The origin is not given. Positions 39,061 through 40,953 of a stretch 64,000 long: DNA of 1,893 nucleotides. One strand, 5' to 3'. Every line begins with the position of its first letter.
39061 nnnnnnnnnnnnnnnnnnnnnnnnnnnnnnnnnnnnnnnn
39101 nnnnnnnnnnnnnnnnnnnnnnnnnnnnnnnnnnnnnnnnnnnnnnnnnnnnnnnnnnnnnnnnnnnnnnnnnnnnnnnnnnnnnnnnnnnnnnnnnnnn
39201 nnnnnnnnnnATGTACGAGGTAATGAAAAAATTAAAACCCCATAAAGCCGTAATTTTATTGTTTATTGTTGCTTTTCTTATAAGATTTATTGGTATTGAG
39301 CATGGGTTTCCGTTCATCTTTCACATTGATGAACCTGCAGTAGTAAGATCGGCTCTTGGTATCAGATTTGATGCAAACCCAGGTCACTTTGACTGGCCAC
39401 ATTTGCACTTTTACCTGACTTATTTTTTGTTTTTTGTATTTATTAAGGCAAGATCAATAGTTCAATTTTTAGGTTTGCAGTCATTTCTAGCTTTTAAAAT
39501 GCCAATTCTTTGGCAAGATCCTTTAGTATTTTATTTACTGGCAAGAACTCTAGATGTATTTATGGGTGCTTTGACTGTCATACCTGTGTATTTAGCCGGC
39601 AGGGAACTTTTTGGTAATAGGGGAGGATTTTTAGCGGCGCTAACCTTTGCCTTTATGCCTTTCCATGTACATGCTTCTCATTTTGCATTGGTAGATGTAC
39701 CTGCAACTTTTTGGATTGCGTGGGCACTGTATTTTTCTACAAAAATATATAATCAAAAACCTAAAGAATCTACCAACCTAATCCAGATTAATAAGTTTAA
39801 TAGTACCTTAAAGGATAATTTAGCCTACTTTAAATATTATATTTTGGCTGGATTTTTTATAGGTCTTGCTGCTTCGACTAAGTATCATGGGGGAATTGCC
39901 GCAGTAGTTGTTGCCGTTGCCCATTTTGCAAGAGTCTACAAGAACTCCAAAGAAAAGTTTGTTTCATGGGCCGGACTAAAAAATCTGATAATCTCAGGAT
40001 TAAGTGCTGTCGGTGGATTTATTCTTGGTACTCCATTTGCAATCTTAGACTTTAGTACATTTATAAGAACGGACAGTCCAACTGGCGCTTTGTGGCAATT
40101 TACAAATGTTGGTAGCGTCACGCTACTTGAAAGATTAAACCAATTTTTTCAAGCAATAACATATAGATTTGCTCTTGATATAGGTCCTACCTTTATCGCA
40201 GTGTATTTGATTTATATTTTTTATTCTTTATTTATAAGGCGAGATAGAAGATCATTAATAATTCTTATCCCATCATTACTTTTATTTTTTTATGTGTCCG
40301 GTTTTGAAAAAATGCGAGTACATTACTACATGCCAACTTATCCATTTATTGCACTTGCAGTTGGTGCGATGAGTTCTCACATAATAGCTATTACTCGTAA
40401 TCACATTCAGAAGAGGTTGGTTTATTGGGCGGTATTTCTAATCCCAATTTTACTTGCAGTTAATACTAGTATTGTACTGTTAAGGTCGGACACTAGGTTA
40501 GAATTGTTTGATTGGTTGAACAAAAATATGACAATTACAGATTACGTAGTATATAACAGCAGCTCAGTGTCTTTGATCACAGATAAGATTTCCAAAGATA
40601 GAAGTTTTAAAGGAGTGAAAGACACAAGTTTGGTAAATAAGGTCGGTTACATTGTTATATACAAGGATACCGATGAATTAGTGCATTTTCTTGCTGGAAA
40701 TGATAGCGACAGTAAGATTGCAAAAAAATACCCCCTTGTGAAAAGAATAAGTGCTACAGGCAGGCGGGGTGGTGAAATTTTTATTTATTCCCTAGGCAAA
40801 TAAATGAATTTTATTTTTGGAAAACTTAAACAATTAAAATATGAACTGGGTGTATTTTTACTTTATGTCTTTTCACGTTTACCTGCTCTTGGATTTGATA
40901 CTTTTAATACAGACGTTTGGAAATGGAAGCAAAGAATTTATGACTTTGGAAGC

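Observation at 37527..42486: Three tandem PMT/ArnT-like GT-C paralogs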

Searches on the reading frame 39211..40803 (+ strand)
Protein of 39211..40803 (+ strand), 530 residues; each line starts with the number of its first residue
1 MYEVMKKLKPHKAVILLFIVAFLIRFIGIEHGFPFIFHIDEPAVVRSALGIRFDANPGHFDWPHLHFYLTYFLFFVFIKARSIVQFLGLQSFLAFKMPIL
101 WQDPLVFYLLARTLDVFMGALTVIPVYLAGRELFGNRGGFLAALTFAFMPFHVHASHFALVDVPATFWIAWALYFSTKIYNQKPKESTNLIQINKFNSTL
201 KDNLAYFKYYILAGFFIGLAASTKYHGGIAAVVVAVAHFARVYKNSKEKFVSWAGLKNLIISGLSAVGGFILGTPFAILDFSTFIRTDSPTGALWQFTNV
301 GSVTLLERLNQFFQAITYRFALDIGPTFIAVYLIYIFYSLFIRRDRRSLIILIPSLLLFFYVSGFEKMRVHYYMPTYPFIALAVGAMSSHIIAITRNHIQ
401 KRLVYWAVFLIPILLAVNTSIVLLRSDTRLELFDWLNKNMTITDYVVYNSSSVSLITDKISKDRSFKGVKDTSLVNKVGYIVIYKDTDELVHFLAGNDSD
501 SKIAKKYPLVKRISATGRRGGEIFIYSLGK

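Call 5: search_protein_families(library=pfam, proteins=[window:39211-40803:+], max_evalue=0.01)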
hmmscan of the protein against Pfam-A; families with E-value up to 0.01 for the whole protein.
window:39211-40803:+ (530 aa): 2 families
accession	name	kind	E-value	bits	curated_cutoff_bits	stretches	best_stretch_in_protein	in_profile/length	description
PF02366.24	PMT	-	4.8e-10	39.9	22.7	1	106-254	80-212/245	Dolichyl-phosphate-mannose-protein mannosyltransferase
PF13231.12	PMT_2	-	6.9e-07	30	26.1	1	112-181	25-94/160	Dolichyl-phosphate-mannose-protein mannosyltransferase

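Call 13: search_protein_families(library=ncbifam, proteins=[window:39211-40803:+], max_evalue=0.1)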
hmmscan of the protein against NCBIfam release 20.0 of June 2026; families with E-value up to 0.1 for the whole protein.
window:39211-40803:+ (530 aa): 1 family
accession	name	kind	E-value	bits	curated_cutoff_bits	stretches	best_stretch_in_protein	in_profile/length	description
TIGR04154.1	archaeo_STT3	subfamily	4e-09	35.4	450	1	113-275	100-260/831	oligosaccharyl transferase, archaeosortase A system-associated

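Call 15: search_solved_structures(query=window:39211-40803:+, max_evalue=10)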
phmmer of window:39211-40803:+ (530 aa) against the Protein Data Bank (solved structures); distinct sequences matched with E-value up to 10: 0.

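Call 18: find_homologous_proteins(query=window:39211-40803:+, max_evalue=0.001)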
Query window:39211-40803:+ (530 aa): 301 proteins with E <= 0.001 among 8000 candidates; the best 120 are listed.
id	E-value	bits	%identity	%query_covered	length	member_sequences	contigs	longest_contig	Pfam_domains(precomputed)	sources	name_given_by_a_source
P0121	0.0e+0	1166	100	99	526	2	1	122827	PF02366.25,PF13231.13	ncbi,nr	ncbi:phospholipid carrier-dependent glycosyltransferase [candidate division WWE3 bacterium]|nr:phosp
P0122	1.2e-153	531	50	100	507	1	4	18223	PF02366.25,PF13231.13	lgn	-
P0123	3.6e-148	513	47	99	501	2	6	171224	PF02366.25,PF13231.13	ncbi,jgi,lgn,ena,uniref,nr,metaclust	ncbi:hypothetical protein A2886_00975 [candidate division WWE3 bacterium RIFCSPHIGHO2_01_FULL_42_13]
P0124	2.7e-147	510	49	100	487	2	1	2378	PF02366.25,PF02516.21,PF13231.13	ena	-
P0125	3.3e-146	506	46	99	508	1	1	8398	PF02366.25,PF13231.13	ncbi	-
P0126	1.2e-144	501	46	100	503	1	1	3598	PF02366.25,PF13231.13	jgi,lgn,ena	-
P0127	1.0e-143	498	46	98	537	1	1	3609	PF02366.25,PF02516.21,PF13231.13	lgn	-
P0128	1.3e-143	498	45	98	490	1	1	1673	PF02366.25,PF13231.13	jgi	-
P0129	1.3e-141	491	44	99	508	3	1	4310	PF02366.25,PF13231.13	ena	-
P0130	1.3e-140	488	46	95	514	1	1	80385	PF02366.25,PF13231.13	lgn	-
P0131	8.7e-140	485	46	99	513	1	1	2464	PF02366.25,PF13231.13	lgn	-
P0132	1.1e-137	478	44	99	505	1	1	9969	PF02366.25,PF13231.13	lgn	-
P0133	1.1e-136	475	44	99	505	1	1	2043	PF02366.25,PF13231.13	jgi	jgi:predicted membrane-bound dolichyl-phosphate-mannose-protein mannosyltransferase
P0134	8.3e-130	452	43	96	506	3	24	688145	PF02366.25,PF13231.13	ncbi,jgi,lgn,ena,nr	ncbi:phospholipid carrier-dependent glycosyltransferase [candidate division WWE3 bacterium]|jgi:hypo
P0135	1.3e-129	452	46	98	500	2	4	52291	PF02366.25,PF13231.13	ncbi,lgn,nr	ncbi:glycosyltransferase family 39 protein [candidate division WWE3 bacterium]|nr:glycosyltransferas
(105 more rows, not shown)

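Call 26: search_solved_structures(query=A2, max_evalue=10)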
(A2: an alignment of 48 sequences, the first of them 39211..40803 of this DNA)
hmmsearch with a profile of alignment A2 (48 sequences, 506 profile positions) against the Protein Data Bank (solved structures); distinct sequences matched with E-value up to 10: 4.
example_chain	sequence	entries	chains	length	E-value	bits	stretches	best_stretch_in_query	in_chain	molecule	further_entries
6p25_A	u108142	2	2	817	4.6e-14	55.4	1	105-254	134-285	Dolichyl-phosphate-mannose--protein mannosyltransferase 1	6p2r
3waj_A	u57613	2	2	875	0.039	16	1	111-252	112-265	Transmembrane oligosaccharyl transferase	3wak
5gmy_A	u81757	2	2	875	0.039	16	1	111-252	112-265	Transmembrane oligosaccharyl transferase, putative | Dolichyl-phosphooligosaccharide-protein glycotransferase 3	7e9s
8esw_A1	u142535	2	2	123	2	10.4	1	385-486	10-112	NADH dehydrogenase [ubiquinone] 1 alpha subcomplex subunit 1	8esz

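Call 29: find_related_loci(query=A2, collection=genome_contigs, flank=10000)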
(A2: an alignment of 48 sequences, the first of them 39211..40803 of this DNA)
Query A2 (530 aa) in genome_contigs; peptide patterns used: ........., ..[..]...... (x = any residue, [..] = any of these).
101 stretches matched a pattern; 87 encode a relative of the query (tblastn E <= 1e-3); the best 80 are kept; 80 distinct loci.
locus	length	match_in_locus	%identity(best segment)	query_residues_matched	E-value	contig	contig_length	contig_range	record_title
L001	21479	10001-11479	47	4-526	1e-157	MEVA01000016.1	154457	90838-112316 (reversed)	MAG: candidate division WWE3 bacterium RIFCSPHIGHO2_01_FULL_42_13 rifcsphigho2_01_scaffold_797, whole genome shotgun seq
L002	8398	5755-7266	46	4-530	2e-152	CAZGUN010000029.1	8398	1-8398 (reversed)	MAG TPA_asm: uncultured Candidatus Saccharibacteria bacterium isolate SRP136066_co1_184 genome assembly, contig: NODE_12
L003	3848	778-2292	47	1-526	4e-158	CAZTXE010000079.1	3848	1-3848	MAG TPA_asm: uncultured Candidatus Saccharibacteria bacterium isolate binchicken_co28_14 genome assembly, contig: NODE_1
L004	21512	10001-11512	40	15-529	2e-127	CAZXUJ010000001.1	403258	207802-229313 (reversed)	MAG TPA_asm: uncultured Candidatus Saccharibacteria bacterium isolate SRP192515_co1_190 genome assembly, contig: NODE_6_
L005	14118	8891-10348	42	11-529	9e-127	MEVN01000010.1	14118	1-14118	MAG: candidate division WWE3 bacterium RIFCSPLOWO2_12_FULL_36_10 rifcsplowo2_12_scaffold_17213, whole genome shotgun seq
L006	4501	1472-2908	43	19-528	3e-121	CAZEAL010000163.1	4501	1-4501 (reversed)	MAG TPA_asm: uncultured Candidatus Saccharibacteria bacterium isolate binchicken_co169_150 genome assembly, contig: k99_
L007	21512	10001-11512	41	7-526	7e-120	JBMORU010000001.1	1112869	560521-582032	MAG: Patescibacteria group bacterium isolate Betzabe_MAG188 MAG188_1, whole genome shotgun sequence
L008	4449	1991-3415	43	3-490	4e-120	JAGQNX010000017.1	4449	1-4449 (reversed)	MAG: candidate division WWE3 bacterium isolate HKST-UBA79 2014-04-01_1_(paired)_contig_55634, whole genome shotgun seque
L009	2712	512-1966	40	17-527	3e-123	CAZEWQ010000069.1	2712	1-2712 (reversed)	MAG TPA_asm: uncultured Candidatus Saccharibacteria bacterium isolate SRP104257_co1_380 genome assembly, contig: NODE_48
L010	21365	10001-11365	42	16-483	3e-117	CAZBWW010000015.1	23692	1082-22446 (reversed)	MAG TPA_asm: uncultured Candidatus Saccharibacteria bacterium isolate SRP329715_co1_384 genome assembly, contig: NODE_30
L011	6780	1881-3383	40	9-528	2e-116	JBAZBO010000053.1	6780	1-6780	MAG: Patescibacteria group bacterium isolate SO_2017_GW1_114 NODE_42436_length_6780_cov_0.799790_OW334_2017, whole genom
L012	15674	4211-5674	37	9-530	1e-114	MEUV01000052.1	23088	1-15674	MAG: candidate division WWE3 bacterium RBG_19FT_COMBO_34_6 rbg_19ft_combo_scaffold_819, whole genome shotgun sequence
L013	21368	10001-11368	42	19-492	1e-116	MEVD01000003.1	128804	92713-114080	MAG: candidate division WWE3 bacterium RIFCSPHIGHO2_02_FULL_38_14 rifcsphigho2_02_scaffold_127, whole genome shotgun seq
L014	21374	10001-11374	39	3-476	1e-110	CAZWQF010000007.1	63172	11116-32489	MAG TPA_asm: uncultured Candidatus Saccharibacteria bacterium isolate SRP286056_co1_672 genome assembly, contig: NODE_42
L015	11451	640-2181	40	13-527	1e-110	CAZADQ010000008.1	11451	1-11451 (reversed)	MAG TPA_asm: uncultured Candidatus Saccharibacteria bacterium isolate SRP192927_co10_439 genome assembly, contig: NODE_4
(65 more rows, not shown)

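Call 41: predict_structure(alignment_id=A2)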
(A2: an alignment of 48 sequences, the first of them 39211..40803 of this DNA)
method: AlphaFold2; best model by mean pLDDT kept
length: 530 residues; sequences in the alignment: 48
mean_pLDDT: 91.3   pTM: 0.91
mean pLDDT of the five models: 91.3, 90.3, 89.0, 89.0, 88.2
residues with pLDDT >= 90: 400; 70-90: 104; 50-70: 24; < 50: 2
segments of 3 or more residues with pLDDT < 50: none
pLDDT, mean of each block of 10 residues (from residue 1): 52 92 94 83 81 85 84 94 96 91 91 96 98 97 98 93 96 98 70 61 84 98 93 97 89 92 98 92 92 87 95 95 96 97 93 97 94 97 98 96 97 96 94 96 94 91 89 88 95 94 93 95 90
secondary structure, 60 per line:
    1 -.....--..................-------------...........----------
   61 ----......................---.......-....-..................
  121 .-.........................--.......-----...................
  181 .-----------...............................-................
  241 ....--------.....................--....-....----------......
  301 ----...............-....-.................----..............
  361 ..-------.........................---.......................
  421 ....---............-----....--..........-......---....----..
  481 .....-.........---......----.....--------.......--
elements in order: H2-6 H9-26 H40-50 H65-86 H90-96 H98-101 H103-121 H123-147 H150-156 H162-181 H193-223 H225-244 H253-273 H276-279 H281-284 H295-300 H305-319 H321-324 H326-342 H347-362 H370-394 H398-424 H428-439 E445-448 H451-460 E465-467 H471-474 E479-485 H487-495 H499-504 E509-513 E522-528

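Call 44: fold_search(model_id=the predicted structure, library=pdb)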
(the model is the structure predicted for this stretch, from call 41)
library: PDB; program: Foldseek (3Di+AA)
matches with E <= 10: 347; with E <= 0.001: 30
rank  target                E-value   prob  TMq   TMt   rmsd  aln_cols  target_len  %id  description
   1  5gmy_A                4.3e-09  1.00  0.46  0.31  15.7       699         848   13  Crystal structure of the Archaeoglobus fulgidus oligosaccharyltransferase (O29867_ARCFU) tethered with an acceptor pep (released 2017-02-01)
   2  3wak                  8.9e-09  1.00  0.48  0.32  14.0       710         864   16  Crystal structure of the Archaeoglobus fulgidus oligosaccharyltransferase (O29867_ARCFU) in the apo form (released 2013-10-30)
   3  7e9s_A                1.6e-08  1.00  0.50  0.33  13.7       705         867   15  Archaeal oligosaccharyltransferase AglB from Archaeoglobus fulgidus in complex with an inhibitory peptide and a dolich (released 2021-09-08)
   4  3waj                  1.8e-08  1.00  0.51  0.36  10.8       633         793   16  Crystal structure of the Archaeoglobus fulgidus oligosaccharyltransferase (O29867_ARCFU) complex with Zn and sulfate (released 2013-10-30)
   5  9s6t_A                2.7e-08  1.00  0.58  0.63   7.2       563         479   12  Ternary cryo-EM structure of chicken ALG12 with Dol25-PP-GlcNAc2Man7, Dol25-P-Man, and Fab (released 2026-03-18)
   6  5f15                  6.4e-08  1.00  0.50  0.49  10.9       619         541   13  Crystal Structure of ArnT from Cupriavidus metallidurans bound to Undecaprenyl phosphate (released 2016-02-17)
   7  5ezm                  6.6e-08  1.00  0.50  0.50  10.2       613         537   12  Crystal Structure of ArnT from Cupriavidus metallidurans in the apo state (released 2016-02-17)
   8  7oci_F                2.3e-06  1.00  0.48  0.41  11.7       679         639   12  Cryo-EM structure of yeast Ost6p containing oligosaccharyltransferase complex (released 2022-02-16)
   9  6s7o_A                2.5e-06  1.00  0.48  0.40  12.8       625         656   11  Cryo-EM structure of human oligosaccharyltransferase complex OST-A (released 2019-12-18)
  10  9n9j_I                4.1e-06  1.00  0.49  0.39  13.4       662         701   12  Structure of a GRP94 folding intermediate engaged with a CCDC134- and FKBP11-bound secretory translocon (released 2025-11-19)
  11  6s7t_A                5.7e-06  1.00  0.41  0.33  12.1       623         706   12  Cryo-EM structure of human oligosaccharyltransferase complex OST-B (released 2019-12-18)
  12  6ezn_F                9.2e-06  1.00  0.46  0.39  13.1       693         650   12  Cryo-EM structure of the yeast oligosaccharyltransferase (OST) complex (released 2018-01-17)
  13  9i5k_A                9.6e-06  1.00  0.52  0.56   6.3       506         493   17  Structure of the Chaetomium thermophilum Pmt4 homodimer (C2 symmetry) (released 2025-12-24)
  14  8age_A                1.3e-05  1.00  0.44  0.38  13.4       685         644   13  Structure of yeast oligosaccharylransferase complex with acceptor peptide bound (released 2022-12-07)
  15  8b6l_I                2.1e-05  1.00  0.46  0.37  13.6       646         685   12  Subtomogram average of the human Sec61-TRAP-OSTA-translocon (released 2022-12-07)
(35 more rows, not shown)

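Call 76: search_solved_structures(query=A2, max_evalue=0.001, show_alignments=1)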
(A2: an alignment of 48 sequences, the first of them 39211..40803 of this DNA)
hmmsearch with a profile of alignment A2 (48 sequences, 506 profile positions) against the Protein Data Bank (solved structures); distinct sequences matched with E-value up to 0.001: 1.
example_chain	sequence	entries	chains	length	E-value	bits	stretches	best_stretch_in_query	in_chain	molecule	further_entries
6p25_A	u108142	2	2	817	4.6e-14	55.4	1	105-254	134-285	Dolichyl-phosphate-mannose--protein mannosyltransferase 1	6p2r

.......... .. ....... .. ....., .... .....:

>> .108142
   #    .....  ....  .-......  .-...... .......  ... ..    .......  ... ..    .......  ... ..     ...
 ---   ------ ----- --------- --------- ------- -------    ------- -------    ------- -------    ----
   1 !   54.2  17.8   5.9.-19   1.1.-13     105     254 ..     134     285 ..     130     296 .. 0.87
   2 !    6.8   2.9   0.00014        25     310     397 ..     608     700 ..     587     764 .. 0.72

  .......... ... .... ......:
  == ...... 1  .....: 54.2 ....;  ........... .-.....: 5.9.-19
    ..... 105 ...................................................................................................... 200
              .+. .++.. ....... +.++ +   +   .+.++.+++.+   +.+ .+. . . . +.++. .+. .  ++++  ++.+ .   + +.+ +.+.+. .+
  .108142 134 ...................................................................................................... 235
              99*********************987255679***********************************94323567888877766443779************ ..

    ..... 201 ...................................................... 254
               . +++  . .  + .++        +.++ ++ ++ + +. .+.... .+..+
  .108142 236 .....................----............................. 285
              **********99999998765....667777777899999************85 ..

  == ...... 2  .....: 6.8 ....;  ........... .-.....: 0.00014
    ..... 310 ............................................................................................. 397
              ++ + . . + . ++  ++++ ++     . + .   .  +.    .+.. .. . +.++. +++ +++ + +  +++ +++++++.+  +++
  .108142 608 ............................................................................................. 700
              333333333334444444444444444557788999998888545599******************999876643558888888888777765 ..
